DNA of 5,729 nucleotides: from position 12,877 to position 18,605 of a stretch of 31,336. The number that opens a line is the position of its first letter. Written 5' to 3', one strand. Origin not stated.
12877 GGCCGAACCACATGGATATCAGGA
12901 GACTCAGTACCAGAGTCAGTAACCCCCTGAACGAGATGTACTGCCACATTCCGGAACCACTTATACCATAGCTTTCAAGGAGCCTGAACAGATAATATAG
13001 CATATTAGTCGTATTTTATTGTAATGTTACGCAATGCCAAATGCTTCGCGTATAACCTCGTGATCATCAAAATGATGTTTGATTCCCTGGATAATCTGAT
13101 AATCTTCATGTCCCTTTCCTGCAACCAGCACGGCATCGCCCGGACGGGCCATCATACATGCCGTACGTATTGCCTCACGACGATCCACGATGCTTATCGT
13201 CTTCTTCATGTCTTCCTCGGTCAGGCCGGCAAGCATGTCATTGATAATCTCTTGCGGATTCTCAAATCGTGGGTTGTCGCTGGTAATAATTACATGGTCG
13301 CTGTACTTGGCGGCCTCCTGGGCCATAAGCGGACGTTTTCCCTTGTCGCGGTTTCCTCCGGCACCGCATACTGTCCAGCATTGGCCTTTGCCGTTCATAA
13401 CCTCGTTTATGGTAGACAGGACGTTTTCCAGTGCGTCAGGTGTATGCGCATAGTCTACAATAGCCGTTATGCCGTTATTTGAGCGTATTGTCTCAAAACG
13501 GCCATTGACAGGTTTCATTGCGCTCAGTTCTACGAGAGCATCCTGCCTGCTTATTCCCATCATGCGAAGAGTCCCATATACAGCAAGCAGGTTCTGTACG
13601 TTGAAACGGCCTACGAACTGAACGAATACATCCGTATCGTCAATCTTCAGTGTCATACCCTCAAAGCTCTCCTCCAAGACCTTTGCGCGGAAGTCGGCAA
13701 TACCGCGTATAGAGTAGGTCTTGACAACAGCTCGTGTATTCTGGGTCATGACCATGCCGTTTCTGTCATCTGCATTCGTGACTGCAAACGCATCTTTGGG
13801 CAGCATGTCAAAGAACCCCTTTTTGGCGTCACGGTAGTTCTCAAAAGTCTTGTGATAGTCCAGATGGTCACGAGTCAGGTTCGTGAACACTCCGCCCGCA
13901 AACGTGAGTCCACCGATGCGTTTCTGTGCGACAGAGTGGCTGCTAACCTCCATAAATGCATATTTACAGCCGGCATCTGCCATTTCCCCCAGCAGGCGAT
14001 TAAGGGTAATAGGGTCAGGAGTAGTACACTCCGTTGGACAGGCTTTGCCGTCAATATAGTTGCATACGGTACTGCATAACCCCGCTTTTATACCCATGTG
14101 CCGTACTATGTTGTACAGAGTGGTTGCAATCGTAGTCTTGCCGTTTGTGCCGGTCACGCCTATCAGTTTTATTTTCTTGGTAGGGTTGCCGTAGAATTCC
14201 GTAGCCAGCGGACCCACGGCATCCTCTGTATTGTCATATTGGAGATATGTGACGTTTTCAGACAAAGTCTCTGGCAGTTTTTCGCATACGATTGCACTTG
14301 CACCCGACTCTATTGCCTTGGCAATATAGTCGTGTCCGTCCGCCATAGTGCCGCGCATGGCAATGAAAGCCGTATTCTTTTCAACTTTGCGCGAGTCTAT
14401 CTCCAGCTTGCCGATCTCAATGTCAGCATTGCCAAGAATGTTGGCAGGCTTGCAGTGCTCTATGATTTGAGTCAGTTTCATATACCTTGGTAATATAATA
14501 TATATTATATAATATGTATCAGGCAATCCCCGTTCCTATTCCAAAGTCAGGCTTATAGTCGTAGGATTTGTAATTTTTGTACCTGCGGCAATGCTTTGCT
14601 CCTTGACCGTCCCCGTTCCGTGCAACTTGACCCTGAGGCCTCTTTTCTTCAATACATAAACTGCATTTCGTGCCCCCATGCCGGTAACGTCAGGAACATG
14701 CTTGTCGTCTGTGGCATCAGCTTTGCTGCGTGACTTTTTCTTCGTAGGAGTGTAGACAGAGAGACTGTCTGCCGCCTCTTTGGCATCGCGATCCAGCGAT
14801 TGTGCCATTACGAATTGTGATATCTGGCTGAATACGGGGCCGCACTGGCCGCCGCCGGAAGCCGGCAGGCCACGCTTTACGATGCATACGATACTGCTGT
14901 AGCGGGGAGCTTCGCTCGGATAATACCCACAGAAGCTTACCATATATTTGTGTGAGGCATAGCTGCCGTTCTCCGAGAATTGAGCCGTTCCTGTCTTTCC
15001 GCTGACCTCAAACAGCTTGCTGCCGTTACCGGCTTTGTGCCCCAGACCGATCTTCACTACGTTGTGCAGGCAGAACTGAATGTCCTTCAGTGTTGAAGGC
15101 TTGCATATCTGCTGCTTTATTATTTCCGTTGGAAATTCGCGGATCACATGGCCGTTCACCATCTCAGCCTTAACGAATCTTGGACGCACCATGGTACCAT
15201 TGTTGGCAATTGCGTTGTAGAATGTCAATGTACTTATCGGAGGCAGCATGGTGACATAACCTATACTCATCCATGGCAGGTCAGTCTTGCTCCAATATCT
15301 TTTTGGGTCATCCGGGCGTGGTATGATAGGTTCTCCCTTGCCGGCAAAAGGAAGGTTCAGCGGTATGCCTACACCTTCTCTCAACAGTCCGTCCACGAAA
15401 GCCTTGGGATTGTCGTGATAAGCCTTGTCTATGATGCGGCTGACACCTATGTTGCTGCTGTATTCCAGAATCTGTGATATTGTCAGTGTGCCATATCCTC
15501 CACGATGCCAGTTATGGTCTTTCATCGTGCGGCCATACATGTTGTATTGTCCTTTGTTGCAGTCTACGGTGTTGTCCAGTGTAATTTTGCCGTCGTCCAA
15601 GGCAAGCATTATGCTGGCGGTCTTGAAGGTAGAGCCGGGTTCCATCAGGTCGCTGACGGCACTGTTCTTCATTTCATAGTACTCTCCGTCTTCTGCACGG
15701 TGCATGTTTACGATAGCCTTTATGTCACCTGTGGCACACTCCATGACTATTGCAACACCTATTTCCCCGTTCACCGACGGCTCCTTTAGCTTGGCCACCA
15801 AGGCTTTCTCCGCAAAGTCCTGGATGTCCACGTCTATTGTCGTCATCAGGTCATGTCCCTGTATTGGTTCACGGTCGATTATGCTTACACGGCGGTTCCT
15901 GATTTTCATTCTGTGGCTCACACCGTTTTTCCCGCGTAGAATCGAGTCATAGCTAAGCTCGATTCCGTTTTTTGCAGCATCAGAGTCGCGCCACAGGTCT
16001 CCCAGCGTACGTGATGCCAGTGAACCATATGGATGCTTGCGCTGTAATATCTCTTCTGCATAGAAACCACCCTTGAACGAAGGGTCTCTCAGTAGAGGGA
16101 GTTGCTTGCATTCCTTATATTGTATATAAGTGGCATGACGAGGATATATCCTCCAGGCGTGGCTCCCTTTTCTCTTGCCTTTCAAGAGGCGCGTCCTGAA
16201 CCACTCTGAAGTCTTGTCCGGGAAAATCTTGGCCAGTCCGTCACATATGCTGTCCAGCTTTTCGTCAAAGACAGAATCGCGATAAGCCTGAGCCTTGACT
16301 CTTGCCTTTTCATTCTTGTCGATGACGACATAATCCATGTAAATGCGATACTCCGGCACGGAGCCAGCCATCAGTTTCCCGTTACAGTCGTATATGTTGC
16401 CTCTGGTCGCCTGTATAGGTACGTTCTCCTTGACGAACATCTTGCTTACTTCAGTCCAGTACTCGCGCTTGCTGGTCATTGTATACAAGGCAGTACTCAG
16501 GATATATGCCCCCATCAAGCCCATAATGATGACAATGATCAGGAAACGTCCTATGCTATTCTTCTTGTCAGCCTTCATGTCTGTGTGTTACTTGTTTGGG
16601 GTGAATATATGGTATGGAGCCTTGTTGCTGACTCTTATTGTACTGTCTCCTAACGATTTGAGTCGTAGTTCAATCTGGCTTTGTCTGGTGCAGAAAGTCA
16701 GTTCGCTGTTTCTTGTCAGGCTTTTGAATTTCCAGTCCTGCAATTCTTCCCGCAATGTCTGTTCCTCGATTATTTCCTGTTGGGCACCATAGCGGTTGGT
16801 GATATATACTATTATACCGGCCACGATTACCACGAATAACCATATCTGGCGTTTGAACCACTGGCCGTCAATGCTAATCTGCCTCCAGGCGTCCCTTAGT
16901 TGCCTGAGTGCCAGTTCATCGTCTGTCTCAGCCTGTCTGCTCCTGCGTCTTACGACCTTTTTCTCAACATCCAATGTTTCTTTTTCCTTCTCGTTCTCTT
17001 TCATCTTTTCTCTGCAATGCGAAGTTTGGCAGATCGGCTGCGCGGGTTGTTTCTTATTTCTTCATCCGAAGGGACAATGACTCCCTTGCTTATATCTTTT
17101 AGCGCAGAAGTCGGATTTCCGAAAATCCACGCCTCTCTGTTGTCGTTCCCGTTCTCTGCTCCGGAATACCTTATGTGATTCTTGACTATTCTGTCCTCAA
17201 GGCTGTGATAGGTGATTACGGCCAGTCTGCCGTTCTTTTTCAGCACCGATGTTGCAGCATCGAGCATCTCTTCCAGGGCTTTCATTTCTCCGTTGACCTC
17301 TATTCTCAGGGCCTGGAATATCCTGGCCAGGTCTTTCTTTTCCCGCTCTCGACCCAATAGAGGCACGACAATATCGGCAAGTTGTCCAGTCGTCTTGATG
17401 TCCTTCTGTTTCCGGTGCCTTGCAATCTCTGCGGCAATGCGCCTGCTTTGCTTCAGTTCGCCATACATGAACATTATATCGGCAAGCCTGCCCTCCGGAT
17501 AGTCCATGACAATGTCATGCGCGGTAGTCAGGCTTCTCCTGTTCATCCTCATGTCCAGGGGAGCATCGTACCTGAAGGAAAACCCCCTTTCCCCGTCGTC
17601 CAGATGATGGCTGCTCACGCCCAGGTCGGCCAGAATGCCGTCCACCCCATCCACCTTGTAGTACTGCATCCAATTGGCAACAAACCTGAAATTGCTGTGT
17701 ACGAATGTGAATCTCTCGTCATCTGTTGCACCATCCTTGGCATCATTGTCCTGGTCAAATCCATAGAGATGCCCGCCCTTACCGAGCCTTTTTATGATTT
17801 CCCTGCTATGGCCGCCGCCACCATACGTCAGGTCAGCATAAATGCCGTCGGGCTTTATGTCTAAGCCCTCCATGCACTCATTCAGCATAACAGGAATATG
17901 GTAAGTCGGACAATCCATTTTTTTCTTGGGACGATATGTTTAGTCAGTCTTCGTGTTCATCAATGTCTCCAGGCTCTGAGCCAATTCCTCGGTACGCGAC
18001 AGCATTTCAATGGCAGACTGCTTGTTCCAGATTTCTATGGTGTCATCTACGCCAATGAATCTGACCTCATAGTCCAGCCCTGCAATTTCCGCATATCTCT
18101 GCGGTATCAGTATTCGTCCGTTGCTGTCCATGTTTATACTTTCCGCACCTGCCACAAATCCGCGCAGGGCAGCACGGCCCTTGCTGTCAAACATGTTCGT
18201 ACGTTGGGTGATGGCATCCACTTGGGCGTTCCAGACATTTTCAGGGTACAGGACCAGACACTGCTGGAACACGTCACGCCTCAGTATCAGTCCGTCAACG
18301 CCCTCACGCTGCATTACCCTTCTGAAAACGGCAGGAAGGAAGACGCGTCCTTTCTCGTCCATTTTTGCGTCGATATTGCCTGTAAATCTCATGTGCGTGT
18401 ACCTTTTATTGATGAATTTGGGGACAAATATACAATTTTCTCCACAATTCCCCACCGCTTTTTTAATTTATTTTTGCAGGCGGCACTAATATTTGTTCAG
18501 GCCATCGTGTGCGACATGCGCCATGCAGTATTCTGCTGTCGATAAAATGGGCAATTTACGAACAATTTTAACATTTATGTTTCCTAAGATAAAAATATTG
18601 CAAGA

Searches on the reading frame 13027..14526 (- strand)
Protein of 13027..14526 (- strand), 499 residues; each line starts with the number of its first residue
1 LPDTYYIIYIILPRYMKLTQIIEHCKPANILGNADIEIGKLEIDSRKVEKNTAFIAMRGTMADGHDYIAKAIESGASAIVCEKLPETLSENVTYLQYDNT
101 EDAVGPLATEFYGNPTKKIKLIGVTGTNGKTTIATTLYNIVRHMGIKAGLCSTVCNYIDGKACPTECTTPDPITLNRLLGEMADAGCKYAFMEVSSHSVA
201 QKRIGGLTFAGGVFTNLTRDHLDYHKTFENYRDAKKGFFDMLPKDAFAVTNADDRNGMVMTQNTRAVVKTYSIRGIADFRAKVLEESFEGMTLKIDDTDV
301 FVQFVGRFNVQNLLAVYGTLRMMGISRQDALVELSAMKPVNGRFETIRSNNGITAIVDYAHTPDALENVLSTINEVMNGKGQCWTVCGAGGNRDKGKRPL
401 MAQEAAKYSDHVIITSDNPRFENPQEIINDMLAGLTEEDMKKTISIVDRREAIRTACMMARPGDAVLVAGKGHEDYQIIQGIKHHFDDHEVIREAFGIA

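Call 10: search_protein_families(library=pfam, proteins=[window:13027-14526:-], max_evalue=0.001)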
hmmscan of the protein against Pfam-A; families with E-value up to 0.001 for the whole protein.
window:13027-14526:- (499 aa): 3 families
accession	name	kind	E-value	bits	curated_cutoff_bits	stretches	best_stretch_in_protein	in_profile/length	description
PF08245.18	Mur_ligase_M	-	4.5e-51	174.1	24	1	124-318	1-198/200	Mur ligase middle domain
PF02875.26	Mur_ligase_C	-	2.8e-33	115.9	28.4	1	342-472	1-127/127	Mur ligase, glutamate ligase domain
PF01225.30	Mur_ligase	-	1.4e-10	41.8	21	1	39-112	3-95/95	Mur ligase family, catalytic domain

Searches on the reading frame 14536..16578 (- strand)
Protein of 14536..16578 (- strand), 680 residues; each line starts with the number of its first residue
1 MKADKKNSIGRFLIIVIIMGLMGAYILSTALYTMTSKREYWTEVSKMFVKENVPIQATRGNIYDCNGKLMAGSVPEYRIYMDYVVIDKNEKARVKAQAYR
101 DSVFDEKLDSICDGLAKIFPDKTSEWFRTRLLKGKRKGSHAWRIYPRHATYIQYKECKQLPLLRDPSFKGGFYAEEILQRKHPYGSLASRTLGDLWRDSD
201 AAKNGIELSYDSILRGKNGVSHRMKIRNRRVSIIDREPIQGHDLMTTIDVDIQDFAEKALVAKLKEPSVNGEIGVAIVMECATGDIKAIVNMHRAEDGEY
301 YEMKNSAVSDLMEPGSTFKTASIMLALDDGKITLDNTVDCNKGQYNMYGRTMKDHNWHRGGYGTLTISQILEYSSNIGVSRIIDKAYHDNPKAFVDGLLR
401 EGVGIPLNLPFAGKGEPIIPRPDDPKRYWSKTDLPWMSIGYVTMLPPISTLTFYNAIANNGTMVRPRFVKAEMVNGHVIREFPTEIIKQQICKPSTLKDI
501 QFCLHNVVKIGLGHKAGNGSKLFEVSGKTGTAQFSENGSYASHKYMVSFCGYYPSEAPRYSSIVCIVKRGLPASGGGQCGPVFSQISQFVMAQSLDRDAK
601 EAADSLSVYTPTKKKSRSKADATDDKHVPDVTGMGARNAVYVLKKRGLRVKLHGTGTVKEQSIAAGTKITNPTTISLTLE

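Call 10: search_protein_families(library=pfam, proteins=[window:14536-16578:-], max_evalue=0.001)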
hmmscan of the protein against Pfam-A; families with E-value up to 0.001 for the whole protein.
window:14536-16578:- (680 aa): 3 families
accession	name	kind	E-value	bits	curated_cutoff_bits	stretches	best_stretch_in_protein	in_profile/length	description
PF00905.27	Transpeptidase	-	5.7e-46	157.5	22.1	1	274-587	1-298/299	Penicillin binding protein transpeptidase domain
PF03717.20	PBP_dimer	-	8.9e-14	52.7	24.4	1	55-222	2-166/180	Penicillin-binding Protein dimerisation domain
PF03793.24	PASTA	-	1.2e-11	44.9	23.2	1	627-679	2-62/64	PASTA domain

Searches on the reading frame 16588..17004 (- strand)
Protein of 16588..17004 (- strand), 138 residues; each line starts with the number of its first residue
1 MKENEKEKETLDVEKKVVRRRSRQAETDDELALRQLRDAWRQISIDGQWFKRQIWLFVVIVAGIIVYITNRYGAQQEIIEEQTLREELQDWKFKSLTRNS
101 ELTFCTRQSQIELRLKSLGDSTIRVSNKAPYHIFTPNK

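Call 10: search_protein_families(library=pfam, proteins=[window:16588-17004:-], max_evalue=0.001)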
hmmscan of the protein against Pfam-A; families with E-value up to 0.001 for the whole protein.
window:16588-17004:- (138 aa): 1 family
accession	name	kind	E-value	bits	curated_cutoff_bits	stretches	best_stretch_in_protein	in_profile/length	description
PF19579.4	FtsL_2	-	2e-09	37.7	24.6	1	54-134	17-95/100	Bacteriodetes cell division protein (FtsL-like)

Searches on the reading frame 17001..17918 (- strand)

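Call 10: search_protein_families(library=pfam, proteins=[window:17001-17918:-], max_evalue=0.001)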
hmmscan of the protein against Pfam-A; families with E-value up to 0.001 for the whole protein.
window:17001-17918:- (305 aa): 2 families
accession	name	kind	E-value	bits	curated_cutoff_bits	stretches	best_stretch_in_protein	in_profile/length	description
PF01795.25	Methyltransf_5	-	2.6e-98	329.7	27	1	6-304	3-308/309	MraW methylase family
PF01728.25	FtsJ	-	0.00014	22.3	24.1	0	12-105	9-107/181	FtsJ-like methyltransferase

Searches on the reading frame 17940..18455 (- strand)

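Call 10: search_protein_families(library=pfam, proteins=[window:17940-18455:-], max_evalue=0.001)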
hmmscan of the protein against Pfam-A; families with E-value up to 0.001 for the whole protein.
window:17940-18455:- (171 aa): 1 family
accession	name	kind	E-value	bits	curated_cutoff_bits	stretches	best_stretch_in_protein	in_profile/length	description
PF02381.23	MraZ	-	1.2e-21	76.9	23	2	101-147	2-48/72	MraZ protein, putative antitoxin-like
